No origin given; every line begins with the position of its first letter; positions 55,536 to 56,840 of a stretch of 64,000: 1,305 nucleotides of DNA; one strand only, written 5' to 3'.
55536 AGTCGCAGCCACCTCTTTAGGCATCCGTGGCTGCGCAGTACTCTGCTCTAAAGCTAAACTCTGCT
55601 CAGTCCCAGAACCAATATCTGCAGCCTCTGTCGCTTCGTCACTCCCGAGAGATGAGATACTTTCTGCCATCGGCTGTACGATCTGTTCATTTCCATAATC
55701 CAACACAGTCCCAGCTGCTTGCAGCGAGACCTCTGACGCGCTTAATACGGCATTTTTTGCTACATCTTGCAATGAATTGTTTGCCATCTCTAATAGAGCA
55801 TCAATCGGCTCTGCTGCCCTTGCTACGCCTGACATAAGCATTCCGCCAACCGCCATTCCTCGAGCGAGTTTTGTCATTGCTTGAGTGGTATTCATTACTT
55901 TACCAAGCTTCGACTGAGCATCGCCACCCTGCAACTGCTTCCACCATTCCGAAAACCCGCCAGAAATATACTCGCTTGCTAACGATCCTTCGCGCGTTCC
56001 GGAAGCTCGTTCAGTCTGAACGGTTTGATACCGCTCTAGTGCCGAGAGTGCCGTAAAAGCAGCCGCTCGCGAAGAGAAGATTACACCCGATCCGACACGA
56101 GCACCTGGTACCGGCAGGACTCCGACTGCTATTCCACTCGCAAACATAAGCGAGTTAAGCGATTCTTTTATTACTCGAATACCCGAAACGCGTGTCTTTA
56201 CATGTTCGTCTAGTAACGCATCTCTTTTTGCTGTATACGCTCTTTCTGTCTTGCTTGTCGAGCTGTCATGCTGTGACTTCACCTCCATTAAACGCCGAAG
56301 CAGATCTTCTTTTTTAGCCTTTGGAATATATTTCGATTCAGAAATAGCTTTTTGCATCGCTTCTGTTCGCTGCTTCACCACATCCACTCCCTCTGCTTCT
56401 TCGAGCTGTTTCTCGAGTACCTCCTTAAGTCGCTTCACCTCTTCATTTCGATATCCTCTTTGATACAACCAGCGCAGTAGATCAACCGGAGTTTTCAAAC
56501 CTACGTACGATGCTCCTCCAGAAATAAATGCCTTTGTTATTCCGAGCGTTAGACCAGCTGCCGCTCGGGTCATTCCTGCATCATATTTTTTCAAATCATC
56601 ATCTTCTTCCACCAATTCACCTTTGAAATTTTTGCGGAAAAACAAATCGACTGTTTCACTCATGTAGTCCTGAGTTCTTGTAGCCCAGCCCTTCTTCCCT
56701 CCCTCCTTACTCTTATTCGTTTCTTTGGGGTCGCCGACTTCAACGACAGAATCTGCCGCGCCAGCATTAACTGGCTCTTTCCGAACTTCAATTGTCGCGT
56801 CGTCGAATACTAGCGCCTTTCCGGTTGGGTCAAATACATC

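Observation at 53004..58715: Candidate novel three-gene unit: 1552-aa giant coiled-coil/Gly-zipper protein plus two paralogous small acidic proteins, downstream of HU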

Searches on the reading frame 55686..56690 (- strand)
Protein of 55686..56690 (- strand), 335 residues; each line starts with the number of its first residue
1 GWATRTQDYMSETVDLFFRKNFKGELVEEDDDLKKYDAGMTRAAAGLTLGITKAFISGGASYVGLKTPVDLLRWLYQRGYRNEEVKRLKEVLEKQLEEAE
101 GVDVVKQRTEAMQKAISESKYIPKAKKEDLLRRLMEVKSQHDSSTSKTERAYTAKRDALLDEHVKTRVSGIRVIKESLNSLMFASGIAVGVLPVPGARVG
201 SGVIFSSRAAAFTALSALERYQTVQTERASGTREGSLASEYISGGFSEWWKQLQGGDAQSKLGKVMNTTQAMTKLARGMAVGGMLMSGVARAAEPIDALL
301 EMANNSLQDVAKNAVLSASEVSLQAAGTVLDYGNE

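Call 45: find_homologous_proteins(query=A3, max_evalue=0.00001)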
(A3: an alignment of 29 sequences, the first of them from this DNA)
Query A3 (29 sequences): 8000 candidates shared short words with the query, none scored E <= 0.00001.

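Call 62: predict_structure(alignment_id=A3)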
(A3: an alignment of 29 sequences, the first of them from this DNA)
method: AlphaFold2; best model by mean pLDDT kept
length: 335 residues; sequences in the alignment: 29
mean_pLDDT: 68.4   pTM: 0.53
mean pLDDT of the five models: 68.4, 67.3, 61.9, 60.0, 59.2
residues with pLDDT >= 90: 13; 70-90: 181; 50-70: 86; < 50: 55
segments of 3 or more residues with pLDDT < 50: 189-195, 197-201, 288-300, 313-315, 317-335
pLDDT, mean of each block of 10 residues (from residue 1): 75 80 71 54 56 57 68 78 80 78 77 90 88 89 83 78 73 72 59 47 58 73 78 76 75 81 75 63 48 45 50 47 45 42
secondary structure, 60 per line:
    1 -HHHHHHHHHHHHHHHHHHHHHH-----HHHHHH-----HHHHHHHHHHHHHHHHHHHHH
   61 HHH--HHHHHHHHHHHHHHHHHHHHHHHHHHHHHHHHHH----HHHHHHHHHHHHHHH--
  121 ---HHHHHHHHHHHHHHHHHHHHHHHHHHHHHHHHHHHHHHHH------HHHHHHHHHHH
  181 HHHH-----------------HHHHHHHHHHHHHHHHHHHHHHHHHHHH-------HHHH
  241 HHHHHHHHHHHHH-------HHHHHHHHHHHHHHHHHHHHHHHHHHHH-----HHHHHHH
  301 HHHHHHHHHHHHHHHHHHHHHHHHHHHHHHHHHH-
elements in order: H2-23 H29-34 H40-63 H66-99 H104-118 H124-163 H170-184 H202-229 H237-253 H261-288 H294-334
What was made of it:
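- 55713..56672 (-): Giant aa 466-785: the only family-wide conserved domain. It is a ~300-aa all-helical core containing the three Gly/Ala/Ser-rich hydrophobic segments. Invariant or nearly invariant residues (giant numbering; equal to alignment A3 position plus 460) are G483, E484, G523, K525, D529, Q536, S578, K634, N638, R667 and R679. The window protein has a 17-aa insertion in the second segment. AF2 model with pLDDT 68 and pTM 0.53, 11 helices (call 62).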

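Call 65: fold_search(model_id=the predicted structure, library=pdb)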
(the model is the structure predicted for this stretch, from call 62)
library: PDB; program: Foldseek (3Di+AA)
matches with E <= 10: 17; with E <= 0.001: 0
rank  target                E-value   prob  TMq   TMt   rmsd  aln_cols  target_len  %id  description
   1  9k2v_a                2.1e+00  0.06  0.14  0.11  32.9       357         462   11  Cyanophage A4 pre-ejectosome (released 2025-04-09)
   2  7f3u_A                3.7e+00  0.04  0.15  0.15  28.6       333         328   15  Cryo-EM structure of human TMEM120A in the CoASH-free state (released 2021-06-30)
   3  3ods                  5.3e+00  0.05  0.12  0.12  24.7       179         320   12  Crystal structure of the K185A mutant of the N-terminal domain of human Symplekin (released 2010-10-06)
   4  3q7l_B                5.9e+00  0.08  0.16  0.25  12.1       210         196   15  Crystal structure of the E2 domain of amyloid precursor-like protein 1 (released 2011-06-29)
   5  4rd9_B                6.2e+00  0.08  0.18  0.26  11.3       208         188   14  X-RAY STRUCTURE OF THE APO FORM OF THE AMYLOID PRECURSOR PROTEIN-LIKE PROTEIN 1 (APLP1) E2 DOMAIN (released 2015-03-11)
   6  3odr                  6.2e+00  0.05  0.11  0.12  25.4       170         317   11  Crystal Structure of the N-terminal Domain of Human Symplekin (released 2010-10-06)
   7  5j1f_A                6.5e+00  0.06  0.16  0.24  28.0       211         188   13  Structure of the spectrin repeats 5 and 6 of the plakin domain of plectin (released 2016-07-20)
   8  6sx7                  6.5e+00  0.01  0.09  0.11  27.2       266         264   13  Crystal Structure of the Voltage-Gated Sodium Channel NavMs (F208L) (2.2 Angstrom resolution) (released 2021-02-03)
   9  9e5c_4w               7.2e+00  0.04  0.16  0.12  26.1       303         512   12  Cryo-EM structure of 96 nm repeat of microtubule doublet from T. brucei flagellum (released 2025-03-12)
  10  3fx7_B                7.6e+00  0.23  0.16  0.45   5.7        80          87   14  Crystal structure of hypothetical protein of HP0062 from Helicobacter pylori (released 2009-09-01)
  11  6m3r_F                7.6e+00  0.03  0.16  0.17  36.9       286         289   15  Crystal structure of AnkG/beta4-spectrin complex (released 2020-05-13)
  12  3q7g_A                8.0e+00  0.06  0.17  0.25  11.9       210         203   16  Crystal Structure of E2 domain of Human Amyloid Precursor-Like Protein 1 in complex with SOS (sucrose octasulfate) (released 2011-06-22)
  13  6yz0                  8.0e+00  0.01  0.09  0.11  27.8       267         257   11  Full length Open-form Sodium Channel NavMs F208L in complex with Cannabidiol (CBD) (released 2020-11-11)
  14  6o8c_B                8.9e+00  0.04  0.17  0.10  25.3       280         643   11  Crystal structure of STING CTT in complex with TBK1 (released 2019-05-22)
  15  2gts                  9.3e+00  0.20  0.15  0.49   5.8        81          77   12  Structure of Protein of Unknown Function HP0062 from Helicobacter pylori (released 2006-05-30)
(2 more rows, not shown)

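Call 95: fold_search(model_id=the predicted structure, library=viral)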
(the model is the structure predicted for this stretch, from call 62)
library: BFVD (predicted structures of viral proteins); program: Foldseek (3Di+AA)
matches with E <= 10: 53; with E <= 0.001: 0
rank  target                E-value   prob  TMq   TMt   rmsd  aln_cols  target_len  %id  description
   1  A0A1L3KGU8            2.8e-01  0.18  0.13  0.10  21.1       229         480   14  (no name in the UniProt tables at hand)
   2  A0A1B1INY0            4.4e-01  0.16  0.16  0.14  31.7       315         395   11  (no name in the UniProt tables at hand)
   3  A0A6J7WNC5            8.2e-01  0.14  0.17  0.11  26.4       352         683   13  Uncharacterized protein [uncultured Caudovirales phage]
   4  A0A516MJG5            2.4e+00  0.14  0.17  0.21  21.3       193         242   16  (no name in the UniProt tables at hand)
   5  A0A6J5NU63            2.7e+00  0.04  0.13  0.05  31.2       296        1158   15  Bacteriophage lambda, GpH, tail tape measure, N-terminal [uncultured Caudovirales phage]
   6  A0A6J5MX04            2.8e+00  0.07  0.19  0.16  31.5       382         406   13  Intramolecular chaperone auto-processing domain containing protein [uncultured Caudovirales phage]
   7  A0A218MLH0            2.9e+00  0.12  0.22  0.07  29.1       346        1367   14  Putative pore-forming tail tip protein [uncultured virus]
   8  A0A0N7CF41            3.3e+00  0.05  0.19  0.13  26.6       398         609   16  Tail length tape measure protein [Salmonella phage 37]
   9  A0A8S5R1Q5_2          3.6e+00  0.06  0.17  0.07  29.9       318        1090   11  Tail tape measure [Siphoviridae sp. ctj7g1]
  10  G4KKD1                3.6e+00  0.03  0.14  0.12  39.4       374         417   10  (no name in the UniProt tables at hand)
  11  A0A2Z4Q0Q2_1          3.8e+00  0.05  0.16  0.05  28.8       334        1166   12  (no name in the UniProt tables at hand)
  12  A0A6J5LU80            3.8e+00  0.03  0.14  0.12  32.2       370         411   14  Uncharacterized protein [uncultured Caudovirales phage]
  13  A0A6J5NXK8            4.0e+00  0.03  0.13  0.12  25.9       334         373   12  Uncharacterized protein (Fragment) [uncultured Caudovirales phage]
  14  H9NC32                4.2e+00  0.08  0.17  0.22  26.6       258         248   16  (no name in the UniProt tables at hand)
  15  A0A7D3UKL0            4.2e+00  0.03  0.12  0.07  38.4       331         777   16  (no name in the UniProt tables at hand)
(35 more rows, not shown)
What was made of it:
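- Tape-measure proteins appear among the non-significant BFVD hits at E=2.7-8.6 (call 95).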
